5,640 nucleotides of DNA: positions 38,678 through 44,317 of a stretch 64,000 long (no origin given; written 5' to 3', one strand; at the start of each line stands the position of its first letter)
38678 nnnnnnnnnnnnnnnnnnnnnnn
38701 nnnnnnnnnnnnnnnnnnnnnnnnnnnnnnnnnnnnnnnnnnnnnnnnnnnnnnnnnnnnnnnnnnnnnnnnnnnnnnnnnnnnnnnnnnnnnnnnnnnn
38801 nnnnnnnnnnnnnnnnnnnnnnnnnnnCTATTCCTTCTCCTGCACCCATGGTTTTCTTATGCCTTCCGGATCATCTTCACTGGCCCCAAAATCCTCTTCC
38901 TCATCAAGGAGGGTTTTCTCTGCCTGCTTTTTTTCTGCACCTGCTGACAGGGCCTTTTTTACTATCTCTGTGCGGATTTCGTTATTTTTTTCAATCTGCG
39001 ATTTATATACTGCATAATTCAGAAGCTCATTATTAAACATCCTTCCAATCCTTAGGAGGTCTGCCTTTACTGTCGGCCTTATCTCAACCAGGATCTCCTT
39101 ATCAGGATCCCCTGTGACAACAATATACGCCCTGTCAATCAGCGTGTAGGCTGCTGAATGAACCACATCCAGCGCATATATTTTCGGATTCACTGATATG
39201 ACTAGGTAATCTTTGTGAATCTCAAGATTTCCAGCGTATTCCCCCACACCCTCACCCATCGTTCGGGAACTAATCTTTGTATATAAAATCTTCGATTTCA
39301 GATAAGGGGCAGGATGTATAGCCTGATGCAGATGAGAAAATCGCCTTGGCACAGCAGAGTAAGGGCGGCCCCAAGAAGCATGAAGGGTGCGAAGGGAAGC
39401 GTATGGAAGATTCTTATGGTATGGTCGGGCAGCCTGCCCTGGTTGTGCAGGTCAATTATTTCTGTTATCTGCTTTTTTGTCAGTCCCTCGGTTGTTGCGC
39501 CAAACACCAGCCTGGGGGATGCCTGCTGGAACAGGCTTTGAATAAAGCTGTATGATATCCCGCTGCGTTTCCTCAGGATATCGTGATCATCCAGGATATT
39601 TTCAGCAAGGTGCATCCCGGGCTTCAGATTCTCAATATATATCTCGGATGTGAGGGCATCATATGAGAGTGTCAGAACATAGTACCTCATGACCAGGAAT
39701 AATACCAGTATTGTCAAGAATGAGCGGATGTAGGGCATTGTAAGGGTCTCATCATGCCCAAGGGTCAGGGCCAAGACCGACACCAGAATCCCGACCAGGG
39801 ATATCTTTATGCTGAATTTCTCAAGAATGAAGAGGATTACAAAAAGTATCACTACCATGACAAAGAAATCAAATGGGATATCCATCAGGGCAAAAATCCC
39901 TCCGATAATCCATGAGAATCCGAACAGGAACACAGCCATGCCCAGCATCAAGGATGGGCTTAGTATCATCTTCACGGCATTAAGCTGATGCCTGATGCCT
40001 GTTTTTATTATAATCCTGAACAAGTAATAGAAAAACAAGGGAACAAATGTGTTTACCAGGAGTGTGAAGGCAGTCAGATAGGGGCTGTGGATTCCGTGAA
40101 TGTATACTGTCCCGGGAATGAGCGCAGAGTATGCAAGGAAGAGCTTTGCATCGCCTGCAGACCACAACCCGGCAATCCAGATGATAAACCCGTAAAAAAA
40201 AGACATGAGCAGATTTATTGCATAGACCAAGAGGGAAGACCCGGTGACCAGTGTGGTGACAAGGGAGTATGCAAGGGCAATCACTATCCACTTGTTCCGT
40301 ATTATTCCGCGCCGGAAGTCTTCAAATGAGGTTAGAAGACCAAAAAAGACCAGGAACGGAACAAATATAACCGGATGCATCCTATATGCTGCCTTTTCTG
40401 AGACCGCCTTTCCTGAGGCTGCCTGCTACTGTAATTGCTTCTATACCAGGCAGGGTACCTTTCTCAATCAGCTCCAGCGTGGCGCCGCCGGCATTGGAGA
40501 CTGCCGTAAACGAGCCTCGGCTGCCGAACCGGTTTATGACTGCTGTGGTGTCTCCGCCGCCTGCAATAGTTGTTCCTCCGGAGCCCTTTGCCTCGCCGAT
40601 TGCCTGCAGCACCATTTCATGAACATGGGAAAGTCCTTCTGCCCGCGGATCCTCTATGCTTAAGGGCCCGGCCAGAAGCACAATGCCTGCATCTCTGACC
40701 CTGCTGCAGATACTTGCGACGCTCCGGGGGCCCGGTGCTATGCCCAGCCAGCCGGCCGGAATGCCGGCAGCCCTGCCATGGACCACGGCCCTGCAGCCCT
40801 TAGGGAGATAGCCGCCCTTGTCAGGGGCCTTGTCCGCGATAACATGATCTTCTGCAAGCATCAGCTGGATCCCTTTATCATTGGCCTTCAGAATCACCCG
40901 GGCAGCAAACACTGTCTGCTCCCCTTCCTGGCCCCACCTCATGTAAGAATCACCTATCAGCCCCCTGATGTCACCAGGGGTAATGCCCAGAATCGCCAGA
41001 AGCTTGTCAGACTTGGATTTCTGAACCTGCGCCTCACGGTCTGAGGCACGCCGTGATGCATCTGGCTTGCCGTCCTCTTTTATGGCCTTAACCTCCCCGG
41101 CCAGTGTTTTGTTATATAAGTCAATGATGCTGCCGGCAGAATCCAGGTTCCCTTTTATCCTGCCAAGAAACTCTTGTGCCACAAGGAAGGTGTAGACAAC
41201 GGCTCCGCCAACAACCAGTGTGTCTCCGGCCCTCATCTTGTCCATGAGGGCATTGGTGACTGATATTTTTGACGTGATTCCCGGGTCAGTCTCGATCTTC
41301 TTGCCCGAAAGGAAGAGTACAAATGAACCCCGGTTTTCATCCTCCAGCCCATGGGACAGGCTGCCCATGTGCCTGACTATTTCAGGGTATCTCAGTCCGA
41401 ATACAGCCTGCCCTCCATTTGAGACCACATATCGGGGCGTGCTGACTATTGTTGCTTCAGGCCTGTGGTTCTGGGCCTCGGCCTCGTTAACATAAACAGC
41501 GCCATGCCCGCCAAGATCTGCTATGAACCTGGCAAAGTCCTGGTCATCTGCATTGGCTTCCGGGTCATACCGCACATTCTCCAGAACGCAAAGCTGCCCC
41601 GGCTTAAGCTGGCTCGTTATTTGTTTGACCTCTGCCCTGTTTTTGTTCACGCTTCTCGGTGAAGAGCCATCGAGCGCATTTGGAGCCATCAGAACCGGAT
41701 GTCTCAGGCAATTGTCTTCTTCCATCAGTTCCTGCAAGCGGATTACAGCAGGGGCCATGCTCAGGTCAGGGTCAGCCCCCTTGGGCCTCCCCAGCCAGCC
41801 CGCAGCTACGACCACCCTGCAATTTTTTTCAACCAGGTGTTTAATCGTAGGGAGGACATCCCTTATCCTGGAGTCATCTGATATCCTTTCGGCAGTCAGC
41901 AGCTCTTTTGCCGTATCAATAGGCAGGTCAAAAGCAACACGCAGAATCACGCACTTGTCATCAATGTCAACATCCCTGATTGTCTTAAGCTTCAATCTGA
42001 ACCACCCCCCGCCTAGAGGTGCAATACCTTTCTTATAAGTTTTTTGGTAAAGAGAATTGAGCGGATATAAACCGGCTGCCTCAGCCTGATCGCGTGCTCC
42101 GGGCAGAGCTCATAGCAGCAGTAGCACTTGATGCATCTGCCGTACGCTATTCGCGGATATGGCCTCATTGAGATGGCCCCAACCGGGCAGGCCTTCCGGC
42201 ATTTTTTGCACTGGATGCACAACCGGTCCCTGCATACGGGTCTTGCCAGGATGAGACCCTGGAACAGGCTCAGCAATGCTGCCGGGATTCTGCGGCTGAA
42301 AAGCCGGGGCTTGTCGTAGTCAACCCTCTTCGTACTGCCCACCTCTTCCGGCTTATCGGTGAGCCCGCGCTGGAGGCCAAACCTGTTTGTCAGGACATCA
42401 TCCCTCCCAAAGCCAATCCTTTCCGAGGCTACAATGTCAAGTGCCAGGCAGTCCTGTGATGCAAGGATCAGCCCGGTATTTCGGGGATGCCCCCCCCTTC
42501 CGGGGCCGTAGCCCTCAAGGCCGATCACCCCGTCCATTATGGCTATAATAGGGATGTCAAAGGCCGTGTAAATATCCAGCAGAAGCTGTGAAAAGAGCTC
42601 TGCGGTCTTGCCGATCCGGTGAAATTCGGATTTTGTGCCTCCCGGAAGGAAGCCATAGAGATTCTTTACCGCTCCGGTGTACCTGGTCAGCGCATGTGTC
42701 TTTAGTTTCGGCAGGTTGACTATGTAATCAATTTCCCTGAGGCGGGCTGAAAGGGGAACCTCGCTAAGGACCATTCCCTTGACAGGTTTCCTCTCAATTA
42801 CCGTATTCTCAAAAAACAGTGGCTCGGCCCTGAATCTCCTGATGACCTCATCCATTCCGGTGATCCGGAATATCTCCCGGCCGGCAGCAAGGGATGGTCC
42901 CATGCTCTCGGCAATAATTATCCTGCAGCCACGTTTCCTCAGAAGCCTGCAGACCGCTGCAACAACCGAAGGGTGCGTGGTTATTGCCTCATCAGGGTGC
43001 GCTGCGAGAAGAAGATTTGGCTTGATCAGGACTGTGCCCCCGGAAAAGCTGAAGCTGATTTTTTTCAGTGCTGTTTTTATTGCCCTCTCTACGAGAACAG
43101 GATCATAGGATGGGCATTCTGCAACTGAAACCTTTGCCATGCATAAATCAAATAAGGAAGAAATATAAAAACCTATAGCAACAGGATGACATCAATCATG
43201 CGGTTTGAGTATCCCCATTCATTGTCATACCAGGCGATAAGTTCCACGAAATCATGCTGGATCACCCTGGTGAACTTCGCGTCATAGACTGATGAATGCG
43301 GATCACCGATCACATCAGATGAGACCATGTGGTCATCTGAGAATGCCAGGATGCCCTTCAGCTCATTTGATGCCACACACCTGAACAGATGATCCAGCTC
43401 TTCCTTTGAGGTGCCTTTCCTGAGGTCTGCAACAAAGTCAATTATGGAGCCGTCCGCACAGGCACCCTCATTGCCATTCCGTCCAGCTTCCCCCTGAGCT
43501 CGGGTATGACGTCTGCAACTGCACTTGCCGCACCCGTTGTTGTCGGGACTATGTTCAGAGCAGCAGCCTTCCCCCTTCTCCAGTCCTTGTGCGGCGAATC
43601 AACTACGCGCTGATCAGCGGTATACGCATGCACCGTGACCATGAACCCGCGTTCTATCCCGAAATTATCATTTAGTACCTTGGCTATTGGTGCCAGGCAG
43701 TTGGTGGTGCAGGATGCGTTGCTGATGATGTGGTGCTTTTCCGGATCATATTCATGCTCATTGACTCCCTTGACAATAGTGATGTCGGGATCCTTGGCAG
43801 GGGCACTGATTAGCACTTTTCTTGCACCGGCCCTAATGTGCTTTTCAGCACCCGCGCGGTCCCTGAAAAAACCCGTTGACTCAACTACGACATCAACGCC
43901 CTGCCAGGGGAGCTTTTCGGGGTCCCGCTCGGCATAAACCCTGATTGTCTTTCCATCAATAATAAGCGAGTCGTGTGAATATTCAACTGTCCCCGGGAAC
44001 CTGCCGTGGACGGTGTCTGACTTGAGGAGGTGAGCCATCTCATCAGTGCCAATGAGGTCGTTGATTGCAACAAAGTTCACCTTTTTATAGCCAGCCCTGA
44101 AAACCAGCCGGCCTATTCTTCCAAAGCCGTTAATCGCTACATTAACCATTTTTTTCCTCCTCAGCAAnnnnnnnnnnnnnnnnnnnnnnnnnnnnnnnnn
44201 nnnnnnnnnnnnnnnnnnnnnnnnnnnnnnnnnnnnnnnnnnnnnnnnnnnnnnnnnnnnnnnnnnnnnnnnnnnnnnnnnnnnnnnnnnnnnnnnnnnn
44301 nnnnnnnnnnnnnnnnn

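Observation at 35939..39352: Paired radical-SAM peptide-maturation operon with a translationally coupled 70-aa peptide and two paralogous small proteins (divergent Hxs-like system)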

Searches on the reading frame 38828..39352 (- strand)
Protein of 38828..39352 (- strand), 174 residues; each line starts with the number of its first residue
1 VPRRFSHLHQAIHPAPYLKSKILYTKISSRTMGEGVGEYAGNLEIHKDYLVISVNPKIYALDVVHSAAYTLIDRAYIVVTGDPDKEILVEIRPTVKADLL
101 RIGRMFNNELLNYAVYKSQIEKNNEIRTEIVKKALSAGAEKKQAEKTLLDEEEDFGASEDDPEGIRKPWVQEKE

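Call 3: search_protein_families(library=ncbifam, proteins=[window:38828-39352:-], max_evalue=0.1)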
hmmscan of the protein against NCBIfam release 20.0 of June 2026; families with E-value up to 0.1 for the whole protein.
window:38828-39352:- (174 aa): 1 family
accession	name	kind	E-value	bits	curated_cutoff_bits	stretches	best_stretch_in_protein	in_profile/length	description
TIGR03976.1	chp_LLNDYxLRE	equivalog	7.1e-11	42.3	50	1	56-137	3-86/90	His-Xaa-Ser system protein HxsD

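Call 4: search_protein_families(library=pfam, proteins=[window:38828-39352:-], max_evalue=0.1)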
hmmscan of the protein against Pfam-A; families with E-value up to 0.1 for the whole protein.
window:38828-39352:- (174 aa): 1 family
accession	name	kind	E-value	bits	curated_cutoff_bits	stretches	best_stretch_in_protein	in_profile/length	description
PF07325.16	Curto_V2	-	0.011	16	25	1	106-160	53-108/126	Curtovirus V2 protein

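Call 45: search_protein_families(library=padloc, proteins=[window:38828-39259:-], max_evalue=0.01)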
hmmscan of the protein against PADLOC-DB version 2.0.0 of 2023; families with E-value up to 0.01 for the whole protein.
window:38828-39259:- (143 aa): 0 families

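Call 64: search_solved_structures(query=A3, max_evalue=10)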
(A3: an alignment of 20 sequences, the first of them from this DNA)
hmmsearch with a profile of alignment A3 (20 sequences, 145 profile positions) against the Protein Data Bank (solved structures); distinct sequences matched with E-value up to 10: 3.
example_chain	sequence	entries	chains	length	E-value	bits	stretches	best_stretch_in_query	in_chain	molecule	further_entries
13de_F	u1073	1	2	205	0.12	15.1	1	54-112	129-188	Ewing's tumor-associated antigen 1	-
9zd3_F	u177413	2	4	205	0.13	15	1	54-112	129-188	Ewing's tumor-associated antigen 1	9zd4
23fe_G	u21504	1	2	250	0.19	14.5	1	54-112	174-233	Ewing's tumor-associated antigen 1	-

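Call 72: predict_structure(protein=window:38828-39259:-)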
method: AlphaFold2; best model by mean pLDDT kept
length: 143 residues; sequences in the alignment: 1
mean_pLDDT: 66.7   pTM: 0.50
mean pLDDT of the five models: 66.7, 40.4, 39.8, 39.2, 37.2
residues with pLDDT >= 90: 0; 70-90: 69; 50-70: 46; < 50: 28
segments of 3 or more residues with pLDDT < 50: 1-7, 123-143
pLDDT, mean of each block of 10 residues (from residue 1): 46 83 68 69 77 79 79 77 69 70 70 60 48 45 41
secondary structure, 60 per line:
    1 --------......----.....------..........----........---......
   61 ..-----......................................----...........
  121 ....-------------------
elements in order: E9-14 E19-23 H30-39 E44-51 E55-62 H68-105 H110-124

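Call 74: fold_search(model_id=the predicted structure, library=pdb)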
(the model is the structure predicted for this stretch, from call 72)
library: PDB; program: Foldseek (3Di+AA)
matches with E <= 10: 1167; with E <= 0.001: 0
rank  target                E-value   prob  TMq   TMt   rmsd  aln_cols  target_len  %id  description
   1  5x50_K                5.6e-03  1.00  0.36  0.43   5.0        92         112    8  RNA Polymerase II from Komagataella Pastoris (Type-2 crystal) (released 2017-05-17)
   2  8s54_K                8.1e-03  0.99  0.39  0.47   6.2       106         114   11  RNA polymerase II early elongation complex bound to TFIIE and TFIIF - state b (composite structure) (released 2024-04-17)
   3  8hyj_K                1.0e-02  0.99  0.38  0.52   7.0       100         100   16  A cryo-EM structure of KTF1-bound polymerase V transcription elongation complex (released 2023-06-21)
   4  7a6h_K                1.3e-02  0.99  0.38  0.49   6.1       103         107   12  Cryo-EM structure of human apo RNA Polymerase III (released 2021-02-03)
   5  8qep_K                1.4e-02  0.98  0.38  0.45   6.1       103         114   12  RNA polymerase II bound to Alu RNA right arm (released 2025-01-22)
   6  1i50_K                1.5e-02  0.99  0.38  0.46   6.3       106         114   16  RNA POLYMERASE II CRYSTAL FORM II AT 2.8 A RESOLUTION (released 2001-04-23)
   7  8tvy_K                1.6e-02  1.00  0.40  0.46   4.9       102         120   12  Cryo-EM structure of CPD lesion containing RNA Polymerase II elongation complex with Rad26 and Elf1 (closed state) (released 2024-01-24)
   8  5x51_K                1.6e-02  0.99  0.39  0.47   5.9       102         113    8  RNA Polymerase II from Komagataella Pastoris (Type-3 crystal) (released 2017-05-17)
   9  5x4z_K                1.6e-02  0.99  0.39  0.47   5.9       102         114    8  RNA Polymerase II from Komagataella Pastoris (Type-1 crystal) (released 2017-05-17)
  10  8qsz_K                1.9e-02  1.00  0.40  0.48   4.8        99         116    7  Structure of s. pombe RNA polymerase II in complex with DSIF and Rat1/Rai1 (released 2024-10-23)
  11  9mu9_K                1.9e-02  0.98  0.39  0.46   6.4       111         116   13  Structure of a native Drosophila melanogaster Nucleosome Elongation Complex (Pol II EC-nucleosome). Composite map (released 2025-02-19)
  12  6drd_K                1.9e-02  0.97  0.34  0.41   5.2        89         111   11  RNA Pol II(G) (released 2018-10-17)
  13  8xmc_K                2.1e-02  0.99  0.40  0.52   6.1        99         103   14  Post-translocated Pol IV transcription elongation complex (released 2024-07-24)
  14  8tug_K                2.2e-02  0.99  0.37  0.48   5.5        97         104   12  Cryo-EM structure of CPD-stalled Pol II in complex with Rad26 (engaged state) (released 2024-01-24)
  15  8q3b_C                2.3e-02  0.99  0.41  0.18   3.8        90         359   14  The closed state of the ASFV apo-RNA polymerase (released 2024-02-14)
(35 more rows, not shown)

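Call 75: list_cluster_members(proteins=[window:38828-39259:-, window:38595-38849:-, window:39298-40380:-, window:36967-37179:-, window:33680-34180:+, window:40382-41995:-])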
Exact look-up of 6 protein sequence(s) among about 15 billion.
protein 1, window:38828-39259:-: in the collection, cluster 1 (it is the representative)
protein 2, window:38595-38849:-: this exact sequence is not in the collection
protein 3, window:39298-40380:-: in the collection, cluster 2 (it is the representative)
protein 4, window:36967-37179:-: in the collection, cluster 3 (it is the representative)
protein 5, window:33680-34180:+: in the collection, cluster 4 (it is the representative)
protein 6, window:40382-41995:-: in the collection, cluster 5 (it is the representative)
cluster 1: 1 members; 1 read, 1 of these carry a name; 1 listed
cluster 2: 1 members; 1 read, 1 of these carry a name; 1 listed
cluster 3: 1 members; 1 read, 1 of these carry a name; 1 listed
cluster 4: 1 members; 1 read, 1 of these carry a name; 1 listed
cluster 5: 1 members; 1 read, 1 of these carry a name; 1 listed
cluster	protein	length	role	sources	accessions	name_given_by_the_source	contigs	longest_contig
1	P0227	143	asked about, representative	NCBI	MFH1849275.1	MAG: hypothetical protein ABH879_03750 [archaeon]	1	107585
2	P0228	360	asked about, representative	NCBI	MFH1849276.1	MAG: A24 family peptidase C-terminal domain-containing protein [archaeon]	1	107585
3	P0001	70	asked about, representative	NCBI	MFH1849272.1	MAG: hypothetical protein ABH879_03735 [archaeon]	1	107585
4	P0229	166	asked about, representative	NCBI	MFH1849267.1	MAG: 50S ribosomal protein L15e [archaeon]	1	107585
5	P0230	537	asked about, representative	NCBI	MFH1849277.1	MAG: phosphoglycerate kinase [archaeon]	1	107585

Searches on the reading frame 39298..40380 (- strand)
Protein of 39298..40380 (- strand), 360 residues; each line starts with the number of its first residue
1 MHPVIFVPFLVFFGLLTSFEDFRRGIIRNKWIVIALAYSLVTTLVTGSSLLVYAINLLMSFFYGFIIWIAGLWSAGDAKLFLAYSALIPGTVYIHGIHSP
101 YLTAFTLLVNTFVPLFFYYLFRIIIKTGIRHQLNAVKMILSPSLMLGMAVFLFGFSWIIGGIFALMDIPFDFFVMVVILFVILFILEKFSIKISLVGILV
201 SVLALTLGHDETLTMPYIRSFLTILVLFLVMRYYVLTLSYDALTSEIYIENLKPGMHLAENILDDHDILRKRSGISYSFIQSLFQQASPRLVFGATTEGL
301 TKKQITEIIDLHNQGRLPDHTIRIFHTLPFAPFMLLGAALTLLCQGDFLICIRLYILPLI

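Call 3: search_protein_families(library=ncbifam, proteins=[window:39298-40380:-], max_evalue=0.1)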
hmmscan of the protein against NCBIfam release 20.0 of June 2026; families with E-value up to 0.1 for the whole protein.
window:39298-40380:- (360 aa): 0 families

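Call 4: search_protein_families(library=pfam, proteins=[window:39298-40380:-], max_evalue=0.1)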
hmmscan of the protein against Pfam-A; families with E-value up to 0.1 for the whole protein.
window:39298-40380:- (360 aa): 2 families
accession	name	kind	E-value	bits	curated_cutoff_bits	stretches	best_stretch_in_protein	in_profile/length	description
PF06819.16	Arc_PepC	-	5e-10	40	23.4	1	224-320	5-107/110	Archaeal Peptidase A24 C-terminal Domain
PF01478.23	Peptidase_A24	-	3.4e-05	24.7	26.5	1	9-100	2-85/104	Type IV leader peptidase family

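Call 45: search_protein_families(library=padloc, proteins=[window:39298-40380:-], max_evalue=0.01)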
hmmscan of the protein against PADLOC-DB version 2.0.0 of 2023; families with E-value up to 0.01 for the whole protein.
window:39298-40380:- (360 aa): 0 families

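Call 65: search_solved_structures(query=window:39298-40380:-, max_evalue=1, show_alignments=1)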
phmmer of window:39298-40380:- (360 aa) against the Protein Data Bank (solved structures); distinct sequences matched with E-value up to 1: 0.

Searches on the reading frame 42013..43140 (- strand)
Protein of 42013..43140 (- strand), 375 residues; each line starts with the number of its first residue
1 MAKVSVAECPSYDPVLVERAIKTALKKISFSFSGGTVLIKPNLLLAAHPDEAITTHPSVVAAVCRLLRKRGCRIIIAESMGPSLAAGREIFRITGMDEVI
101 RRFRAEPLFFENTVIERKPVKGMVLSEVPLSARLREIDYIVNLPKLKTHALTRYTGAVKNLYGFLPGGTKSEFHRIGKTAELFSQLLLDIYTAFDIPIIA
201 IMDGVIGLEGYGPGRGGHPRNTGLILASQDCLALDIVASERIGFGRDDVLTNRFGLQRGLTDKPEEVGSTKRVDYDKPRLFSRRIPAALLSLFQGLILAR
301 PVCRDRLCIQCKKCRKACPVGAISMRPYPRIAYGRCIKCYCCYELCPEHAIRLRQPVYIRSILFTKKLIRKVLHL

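Call 77: search_protein_families(library=pfam, proteins=[window:42013-43140:-], max_evalue=0.001)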
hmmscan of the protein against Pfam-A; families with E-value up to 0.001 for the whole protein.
window:42013-43140:- (375 aa): 9 families
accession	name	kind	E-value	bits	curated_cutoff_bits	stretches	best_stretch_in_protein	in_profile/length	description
PF04015.17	DUF362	-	4.2e-51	174.3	24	1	37-239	1-199/200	Domain of unknown function (DUF362)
PF00037.32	Fer4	-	7.3e-09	35.5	21.1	1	307-324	7-24/24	4Fe-4S binding domain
PF13484.11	Fer4_16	-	9.8e-07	29.9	30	0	308-326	2-20/66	4Fe-4S double cluster binding domain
PF12838.12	Fer4_7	-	1.7e-06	28.8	27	1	308-349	2-51/52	4Fe-4S dicluster domain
PF13187.11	Fer4_9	-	2.1e-06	28.1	27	1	308-351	2-52/52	4Fe-4S dicluster domain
PF12837.12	Fer4_6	-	6.7e-05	23.1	25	0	307-323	8-24/24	4Fe-4S binding domain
PF14697.11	Fer4_21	-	0.00013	22.5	35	1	305-352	5-58/59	4Fe-4S dicluster domain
PF13237.11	Fer4_10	-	0.00062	20.1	25.5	1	305-347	6-53/53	4Fe-4S dicluster domain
PF13534.11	Fer4_17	-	0.00095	20.1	22.2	0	335-357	1-23/61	4Fe-4S dicluster domain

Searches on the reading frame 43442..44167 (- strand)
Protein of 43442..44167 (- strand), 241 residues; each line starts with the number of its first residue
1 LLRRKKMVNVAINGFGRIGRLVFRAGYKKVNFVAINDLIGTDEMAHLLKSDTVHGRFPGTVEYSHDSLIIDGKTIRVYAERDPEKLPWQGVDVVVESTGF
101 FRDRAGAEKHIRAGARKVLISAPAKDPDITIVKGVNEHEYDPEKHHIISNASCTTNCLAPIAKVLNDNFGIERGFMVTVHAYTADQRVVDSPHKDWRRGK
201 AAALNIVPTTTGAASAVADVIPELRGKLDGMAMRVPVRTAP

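Call 77: search_protein_families(library=pfam, proteins=[window:43442-44167:-], max_evalue=0.001)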
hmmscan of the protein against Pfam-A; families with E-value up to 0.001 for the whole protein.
window:43442-44167:- (241 aa): 2 families
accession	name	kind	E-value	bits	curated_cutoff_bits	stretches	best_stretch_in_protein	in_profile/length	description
PF02800.25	Gp_dh_C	-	8.4e-39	133.1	24.4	1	158-239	1-83/158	Glyceraldehyde 3-phosphate dehydrogenase, C-terminal domain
PF00044.30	Gp_dh_N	-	6.7e-36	123.1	31.7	1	8-103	1-100/101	Glyceraldehyde 3-phosphate dehydrogenase, NAD binding domain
